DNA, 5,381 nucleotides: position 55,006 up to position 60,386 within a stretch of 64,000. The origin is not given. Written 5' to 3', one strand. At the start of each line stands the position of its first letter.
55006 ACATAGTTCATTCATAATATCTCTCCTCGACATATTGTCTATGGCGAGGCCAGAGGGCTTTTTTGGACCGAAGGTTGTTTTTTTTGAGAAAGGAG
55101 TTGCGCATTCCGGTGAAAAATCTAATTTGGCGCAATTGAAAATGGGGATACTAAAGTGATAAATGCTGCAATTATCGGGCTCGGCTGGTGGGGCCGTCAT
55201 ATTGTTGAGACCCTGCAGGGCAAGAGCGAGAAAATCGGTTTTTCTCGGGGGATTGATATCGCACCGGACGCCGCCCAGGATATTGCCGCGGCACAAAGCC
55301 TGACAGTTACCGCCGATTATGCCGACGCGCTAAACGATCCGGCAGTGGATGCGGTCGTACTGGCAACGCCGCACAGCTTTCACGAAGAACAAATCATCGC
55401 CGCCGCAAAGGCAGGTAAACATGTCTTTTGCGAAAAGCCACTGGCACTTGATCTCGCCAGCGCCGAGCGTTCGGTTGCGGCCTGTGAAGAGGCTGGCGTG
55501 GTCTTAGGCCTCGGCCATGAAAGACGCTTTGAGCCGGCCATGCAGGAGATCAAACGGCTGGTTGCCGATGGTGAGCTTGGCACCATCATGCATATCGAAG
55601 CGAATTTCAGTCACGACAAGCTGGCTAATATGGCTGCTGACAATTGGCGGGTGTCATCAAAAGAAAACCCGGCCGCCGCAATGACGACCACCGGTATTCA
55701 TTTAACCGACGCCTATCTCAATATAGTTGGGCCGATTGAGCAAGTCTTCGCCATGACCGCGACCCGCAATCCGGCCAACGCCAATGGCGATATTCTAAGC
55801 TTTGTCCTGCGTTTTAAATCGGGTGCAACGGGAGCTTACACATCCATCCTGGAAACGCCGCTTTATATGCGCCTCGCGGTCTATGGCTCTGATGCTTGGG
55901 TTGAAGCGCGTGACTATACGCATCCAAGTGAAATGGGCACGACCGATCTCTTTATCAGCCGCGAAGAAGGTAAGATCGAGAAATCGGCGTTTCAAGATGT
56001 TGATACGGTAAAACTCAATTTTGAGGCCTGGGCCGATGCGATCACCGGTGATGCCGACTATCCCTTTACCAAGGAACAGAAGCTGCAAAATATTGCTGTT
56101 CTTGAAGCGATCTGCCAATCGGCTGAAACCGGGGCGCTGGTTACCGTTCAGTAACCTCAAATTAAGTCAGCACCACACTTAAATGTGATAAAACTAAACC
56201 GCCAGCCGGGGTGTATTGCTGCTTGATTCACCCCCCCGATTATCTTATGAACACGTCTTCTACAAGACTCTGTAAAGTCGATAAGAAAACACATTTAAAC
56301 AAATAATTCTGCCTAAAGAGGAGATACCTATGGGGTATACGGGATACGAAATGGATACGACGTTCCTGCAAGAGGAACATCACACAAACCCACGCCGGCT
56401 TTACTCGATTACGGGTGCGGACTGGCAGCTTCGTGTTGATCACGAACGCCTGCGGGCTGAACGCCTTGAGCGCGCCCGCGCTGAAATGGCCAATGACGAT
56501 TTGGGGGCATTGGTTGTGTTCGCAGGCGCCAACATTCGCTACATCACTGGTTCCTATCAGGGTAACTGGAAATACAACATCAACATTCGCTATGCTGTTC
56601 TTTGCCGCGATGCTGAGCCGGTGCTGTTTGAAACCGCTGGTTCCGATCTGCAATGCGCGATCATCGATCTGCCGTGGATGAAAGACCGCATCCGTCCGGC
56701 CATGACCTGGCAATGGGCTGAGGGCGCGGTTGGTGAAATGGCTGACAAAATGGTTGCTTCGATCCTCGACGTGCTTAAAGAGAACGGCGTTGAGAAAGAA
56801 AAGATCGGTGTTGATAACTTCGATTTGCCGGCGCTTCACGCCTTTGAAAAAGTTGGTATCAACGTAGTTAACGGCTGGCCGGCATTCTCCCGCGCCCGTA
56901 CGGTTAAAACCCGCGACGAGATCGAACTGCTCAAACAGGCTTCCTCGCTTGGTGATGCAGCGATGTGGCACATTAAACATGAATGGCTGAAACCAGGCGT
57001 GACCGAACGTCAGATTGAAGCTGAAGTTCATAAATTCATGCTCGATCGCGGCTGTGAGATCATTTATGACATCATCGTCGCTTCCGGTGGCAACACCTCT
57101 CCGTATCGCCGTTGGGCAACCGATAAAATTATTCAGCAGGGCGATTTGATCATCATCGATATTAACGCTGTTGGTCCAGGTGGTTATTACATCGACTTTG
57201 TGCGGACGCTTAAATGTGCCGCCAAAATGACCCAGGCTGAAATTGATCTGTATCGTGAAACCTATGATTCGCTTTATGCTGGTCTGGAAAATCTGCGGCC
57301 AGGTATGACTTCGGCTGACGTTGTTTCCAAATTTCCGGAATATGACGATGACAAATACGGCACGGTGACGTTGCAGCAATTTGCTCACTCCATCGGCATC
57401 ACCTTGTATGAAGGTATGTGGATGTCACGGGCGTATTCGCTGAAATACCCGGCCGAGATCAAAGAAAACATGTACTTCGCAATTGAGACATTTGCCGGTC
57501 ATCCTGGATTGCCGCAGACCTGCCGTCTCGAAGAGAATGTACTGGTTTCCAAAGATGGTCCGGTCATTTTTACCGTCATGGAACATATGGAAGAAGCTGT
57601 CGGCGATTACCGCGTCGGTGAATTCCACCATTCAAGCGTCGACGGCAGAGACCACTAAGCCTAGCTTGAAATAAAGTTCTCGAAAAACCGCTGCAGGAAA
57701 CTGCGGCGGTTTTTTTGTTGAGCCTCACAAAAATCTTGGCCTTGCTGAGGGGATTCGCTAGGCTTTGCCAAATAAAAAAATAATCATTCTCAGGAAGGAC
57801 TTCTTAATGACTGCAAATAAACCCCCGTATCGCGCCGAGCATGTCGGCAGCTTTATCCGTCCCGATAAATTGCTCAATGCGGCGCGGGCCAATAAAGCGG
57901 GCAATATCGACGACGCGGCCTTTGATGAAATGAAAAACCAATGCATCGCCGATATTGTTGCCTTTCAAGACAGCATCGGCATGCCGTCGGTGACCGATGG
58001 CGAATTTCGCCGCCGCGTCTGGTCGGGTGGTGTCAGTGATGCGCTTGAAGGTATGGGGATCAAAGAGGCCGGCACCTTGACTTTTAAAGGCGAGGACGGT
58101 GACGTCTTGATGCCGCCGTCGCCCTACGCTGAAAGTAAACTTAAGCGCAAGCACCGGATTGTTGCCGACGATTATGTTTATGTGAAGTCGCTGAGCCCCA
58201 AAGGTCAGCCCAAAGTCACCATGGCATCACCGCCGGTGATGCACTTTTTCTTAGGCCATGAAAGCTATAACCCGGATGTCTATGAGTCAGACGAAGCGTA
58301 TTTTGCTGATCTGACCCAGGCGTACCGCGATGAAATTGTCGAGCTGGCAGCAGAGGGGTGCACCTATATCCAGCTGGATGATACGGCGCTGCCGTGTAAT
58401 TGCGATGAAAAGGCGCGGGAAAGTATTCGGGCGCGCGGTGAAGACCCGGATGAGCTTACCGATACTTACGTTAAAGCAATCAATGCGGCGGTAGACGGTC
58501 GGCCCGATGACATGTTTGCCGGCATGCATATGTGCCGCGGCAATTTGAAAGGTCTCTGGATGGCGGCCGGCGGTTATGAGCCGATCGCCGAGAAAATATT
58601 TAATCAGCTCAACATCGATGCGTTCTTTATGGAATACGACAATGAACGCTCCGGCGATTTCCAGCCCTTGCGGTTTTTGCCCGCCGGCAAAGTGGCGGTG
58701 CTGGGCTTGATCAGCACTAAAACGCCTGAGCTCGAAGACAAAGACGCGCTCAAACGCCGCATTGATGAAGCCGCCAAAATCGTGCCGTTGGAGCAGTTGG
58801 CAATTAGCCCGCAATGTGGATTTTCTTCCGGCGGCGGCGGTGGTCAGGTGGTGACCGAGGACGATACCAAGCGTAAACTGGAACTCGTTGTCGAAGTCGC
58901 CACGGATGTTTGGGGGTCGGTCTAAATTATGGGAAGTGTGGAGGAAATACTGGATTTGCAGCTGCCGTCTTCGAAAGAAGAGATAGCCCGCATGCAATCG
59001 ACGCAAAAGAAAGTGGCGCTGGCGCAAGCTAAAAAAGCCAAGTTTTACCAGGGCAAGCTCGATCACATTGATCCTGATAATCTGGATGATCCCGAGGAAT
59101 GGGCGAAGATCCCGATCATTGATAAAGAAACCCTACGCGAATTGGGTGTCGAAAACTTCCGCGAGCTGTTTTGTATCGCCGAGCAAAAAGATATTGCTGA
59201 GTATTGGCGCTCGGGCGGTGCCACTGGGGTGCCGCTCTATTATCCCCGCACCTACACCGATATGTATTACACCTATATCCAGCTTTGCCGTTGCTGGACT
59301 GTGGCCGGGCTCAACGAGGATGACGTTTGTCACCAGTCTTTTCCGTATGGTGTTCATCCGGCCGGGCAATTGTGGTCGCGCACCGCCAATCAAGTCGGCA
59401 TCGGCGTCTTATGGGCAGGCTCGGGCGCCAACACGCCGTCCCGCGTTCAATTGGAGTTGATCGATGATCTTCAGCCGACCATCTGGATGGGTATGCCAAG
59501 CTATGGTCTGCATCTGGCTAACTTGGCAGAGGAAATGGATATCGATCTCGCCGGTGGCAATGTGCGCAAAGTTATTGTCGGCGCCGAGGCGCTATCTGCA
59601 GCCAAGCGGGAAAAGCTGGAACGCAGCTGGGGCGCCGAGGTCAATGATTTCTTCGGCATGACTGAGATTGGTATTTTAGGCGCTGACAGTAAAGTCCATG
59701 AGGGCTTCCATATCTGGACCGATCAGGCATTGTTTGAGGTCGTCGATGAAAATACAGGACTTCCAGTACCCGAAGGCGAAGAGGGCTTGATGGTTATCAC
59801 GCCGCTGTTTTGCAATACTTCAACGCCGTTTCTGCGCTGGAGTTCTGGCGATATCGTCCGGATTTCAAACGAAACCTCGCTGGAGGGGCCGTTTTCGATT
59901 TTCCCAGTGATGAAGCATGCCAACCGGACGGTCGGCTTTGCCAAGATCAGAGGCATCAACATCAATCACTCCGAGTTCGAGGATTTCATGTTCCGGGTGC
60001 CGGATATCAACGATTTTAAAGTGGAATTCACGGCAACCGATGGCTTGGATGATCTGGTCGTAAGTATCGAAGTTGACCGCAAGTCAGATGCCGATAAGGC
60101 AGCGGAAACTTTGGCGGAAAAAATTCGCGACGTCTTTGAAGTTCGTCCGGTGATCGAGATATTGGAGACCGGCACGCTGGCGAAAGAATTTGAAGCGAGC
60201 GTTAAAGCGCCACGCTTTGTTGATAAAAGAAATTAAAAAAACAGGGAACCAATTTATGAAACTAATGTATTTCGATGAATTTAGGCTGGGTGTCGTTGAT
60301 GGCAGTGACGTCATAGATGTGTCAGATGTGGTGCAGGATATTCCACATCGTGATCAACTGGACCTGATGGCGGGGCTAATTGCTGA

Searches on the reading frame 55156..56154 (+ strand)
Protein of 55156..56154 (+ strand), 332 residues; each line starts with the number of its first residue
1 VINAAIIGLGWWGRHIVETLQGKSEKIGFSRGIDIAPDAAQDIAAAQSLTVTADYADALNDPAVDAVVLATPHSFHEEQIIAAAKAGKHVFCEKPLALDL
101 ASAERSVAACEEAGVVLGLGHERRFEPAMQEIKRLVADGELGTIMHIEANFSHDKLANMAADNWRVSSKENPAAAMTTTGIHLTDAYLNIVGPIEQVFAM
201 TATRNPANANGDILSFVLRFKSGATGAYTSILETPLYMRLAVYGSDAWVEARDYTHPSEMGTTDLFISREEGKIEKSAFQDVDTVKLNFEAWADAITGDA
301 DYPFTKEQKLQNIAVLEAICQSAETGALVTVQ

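Call 63: search_protein_families(library=pfam, proteins=[window:55156-56154:+], max_evalue=0.0001)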
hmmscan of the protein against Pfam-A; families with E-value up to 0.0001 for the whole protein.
window:55156-56154:+ (332 aa): 4 families
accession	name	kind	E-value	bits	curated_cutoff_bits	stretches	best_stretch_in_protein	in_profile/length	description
PF01408.29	GFO_IDH_MocA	-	2.5e-25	89.9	24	1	2-121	1-120/120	Oxidoreductase family, NAD-binding Rossmann fold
PF22725.1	GFO_IDH_MocA_C3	-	1.8e-21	76.8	27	1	129-249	1-123/124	GFO/IDH/MocA C-terminal domain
PF02894.22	GFO_IDH_MocA_C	-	5.5e-17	62.7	22.9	1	133-330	1-217/218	Oxidoreductase family, C-terminal alpha/beta domain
PF22685.1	Gal80p_C-like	-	4.5e-05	24.1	29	0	127-207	1-84/152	Gal80p, C-terminal domain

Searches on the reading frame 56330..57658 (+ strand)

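Call 63: search_protein_families(library=pfam, proteins=[window:56330-57658:+], max_evalue=0.0001)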
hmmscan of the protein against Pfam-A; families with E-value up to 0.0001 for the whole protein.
window:56330-57658:+ (442 aa): 2 families
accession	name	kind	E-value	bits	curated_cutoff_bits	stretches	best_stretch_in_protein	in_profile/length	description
PF00557.29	Peptidase_M24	-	5.4e-32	111.7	23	1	199-407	1-207/208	Metallopeptidase family M24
PF01321.24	Creatinase_N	-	1.2e-07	32.8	22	1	45-163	1-95/128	Creatinase/Prolidase N-terminal domain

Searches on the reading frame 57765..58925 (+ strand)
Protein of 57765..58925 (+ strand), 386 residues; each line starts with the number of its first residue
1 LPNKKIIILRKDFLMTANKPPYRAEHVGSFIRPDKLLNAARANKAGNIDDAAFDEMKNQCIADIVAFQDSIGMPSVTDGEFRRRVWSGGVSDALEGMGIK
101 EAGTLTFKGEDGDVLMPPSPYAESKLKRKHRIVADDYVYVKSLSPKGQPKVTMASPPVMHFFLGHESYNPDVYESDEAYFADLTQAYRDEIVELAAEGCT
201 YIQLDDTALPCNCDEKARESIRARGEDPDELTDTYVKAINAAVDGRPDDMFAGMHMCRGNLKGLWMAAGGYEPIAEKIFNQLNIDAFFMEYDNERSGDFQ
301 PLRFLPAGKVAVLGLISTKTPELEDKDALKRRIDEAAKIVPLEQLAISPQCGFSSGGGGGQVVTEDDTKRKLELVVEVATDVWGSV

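Call 63: search_protein_families(library=pfam, proteins=[window:57765-58925:+], max_evalue=0.0001)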
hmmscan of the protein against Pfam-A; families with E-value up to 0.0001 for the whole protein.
window:57765-58925:+ (386 aa): 1 family
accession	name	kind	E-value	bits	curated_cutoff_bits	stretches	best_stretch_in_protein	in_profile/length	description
PF01717.24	Meth_synt_2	-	7.6e-17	62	21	1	27-379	6-322/324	Cobalamin-independent synthase, Catalytic domain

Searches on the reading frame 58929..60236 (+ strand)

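Call 63: search_protein_families(library=pfam, proteins=[window:58929-60236:+], max_evalue=0.0001)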
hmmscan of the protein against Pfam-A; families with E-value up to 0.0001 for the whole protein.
window:58929-60236:+ (435 aa): 2 families
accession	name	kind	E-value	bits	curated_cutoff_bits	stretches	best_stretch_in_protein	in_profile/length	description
PF00501.34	AMP-binding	-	1.9e-14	53.7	29.9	1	83-290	158-374/384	AMP-binding enzyme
PF14535.12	AMP-binding_C_2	-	2.2e-07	31.5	25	1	342-434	1-96/96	AMP-binding enzyme C-terminal domain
